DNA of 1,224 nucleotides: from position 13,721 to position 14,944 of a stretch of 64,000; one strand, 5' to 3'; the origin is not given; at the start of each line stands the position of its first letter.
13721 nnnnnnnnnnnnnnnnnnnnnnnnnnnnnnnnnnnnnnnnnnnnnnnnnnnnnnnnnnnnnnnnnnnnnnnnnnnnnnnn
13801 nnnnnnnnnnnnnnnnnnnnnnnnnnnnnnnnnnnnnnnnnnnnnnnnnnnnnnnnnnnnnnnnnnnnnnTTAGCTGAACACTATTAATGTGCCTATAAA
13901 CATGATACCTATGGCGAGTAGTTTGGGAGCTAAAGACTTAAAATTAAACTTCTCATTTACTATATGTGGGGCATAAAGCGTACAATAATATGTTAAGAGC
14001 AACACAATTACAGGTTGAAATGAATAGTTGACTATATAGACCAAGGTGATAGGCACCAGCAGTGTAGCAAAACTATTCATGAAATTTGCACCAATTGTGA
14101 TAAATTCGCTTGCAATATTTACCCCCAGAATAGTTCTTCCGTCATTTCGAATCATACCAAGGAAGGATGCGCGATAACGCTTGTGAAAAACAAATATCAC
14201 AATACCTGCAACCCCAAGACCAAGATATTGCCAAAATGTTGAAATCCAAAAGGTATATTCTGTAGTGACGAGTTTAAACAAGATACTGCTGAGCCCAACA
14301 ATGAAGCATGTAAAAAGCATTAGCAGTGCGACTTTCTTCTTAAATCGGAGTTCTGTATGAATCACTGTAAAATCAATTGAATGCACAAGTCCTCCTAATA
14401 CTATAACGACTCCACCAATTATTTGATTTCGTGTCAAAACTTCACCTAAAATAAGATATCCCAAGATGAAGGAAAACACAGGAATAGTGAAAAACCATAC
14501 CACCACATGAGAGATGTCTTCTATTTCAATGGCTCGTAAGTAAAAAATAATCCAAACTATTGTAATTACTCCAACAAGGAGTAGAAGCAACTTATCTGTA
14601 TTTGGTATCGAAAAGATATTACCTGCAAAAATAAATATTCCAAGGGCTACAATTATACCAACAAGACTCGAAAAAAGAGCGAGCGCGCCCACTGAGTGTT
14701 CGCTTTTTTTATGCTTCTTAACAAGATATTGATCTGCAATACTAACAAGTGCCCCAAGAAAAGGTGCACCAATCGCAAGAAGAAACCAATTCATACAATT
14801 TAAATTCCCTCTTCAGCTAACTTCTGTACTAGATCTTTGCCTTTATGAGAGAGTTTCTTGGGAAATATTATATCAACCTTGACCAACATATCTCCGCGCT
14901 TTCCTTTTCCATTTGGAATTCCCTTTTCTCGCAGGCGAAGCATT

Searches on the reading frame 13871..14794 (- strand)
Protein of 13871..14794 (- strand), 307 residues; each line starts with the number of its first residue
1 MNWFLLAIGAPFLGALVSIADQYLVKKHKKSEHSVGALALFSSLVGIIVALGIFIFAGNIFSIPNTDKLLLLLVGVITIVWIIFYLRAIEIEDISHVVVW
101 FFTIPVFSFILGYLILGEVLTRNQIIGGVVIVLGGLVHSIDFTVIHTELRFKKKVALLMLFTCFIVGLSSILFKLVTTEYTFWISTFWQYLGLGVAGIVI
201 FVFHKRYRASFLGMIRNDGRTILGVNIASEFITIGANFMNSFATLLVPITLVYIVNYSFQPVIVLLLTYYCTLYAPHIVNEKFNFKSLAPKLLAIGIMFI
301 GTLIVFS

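Call 4: search_protein_families(library=pfam, proteins=[window:13871-14794:-], max_evalue=1)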
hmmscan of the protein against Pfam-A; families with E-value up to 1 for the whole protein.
window:13871-14794:- (307 aa): 2 families
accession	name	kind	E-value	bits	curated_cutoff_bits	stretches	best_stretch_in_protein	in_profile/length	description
PF00892.27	EamA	-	8.9e-14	52.4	28.2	1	3-136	3-131/135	EamA-like transporter family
PF14087.12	DUF4267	-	0.029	14.8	27.8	0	13-54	70-109/110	Domain of unknown function (DUF4267)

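Call 7: search_protein_families(library=ncbifam, proteins=[window:13871-14794:-], max_evalue=1)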
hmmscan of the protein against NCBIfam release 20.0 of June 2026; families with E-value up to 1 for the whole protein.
window:13871-14794:- (307 aa): 3 families
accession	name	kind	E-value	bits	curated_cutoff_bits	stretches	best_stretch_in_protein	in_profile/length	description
TIGR00950.1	2A78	equivalog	3.1e-05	23.5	230.2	1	4-134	130-262/264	carboxylate/amino acid/amine transporter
TIGR03340.1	phn_DUF6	hypoth_equivalog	0.00033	20.4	288.15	1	13-194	8-183/281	phosphonate utilization associated putative membrane protein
NF010467.0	PRK13892.1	equivalog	0.018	14.9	179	1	35-75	58-98/145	conjugal transfer system pilin TrbC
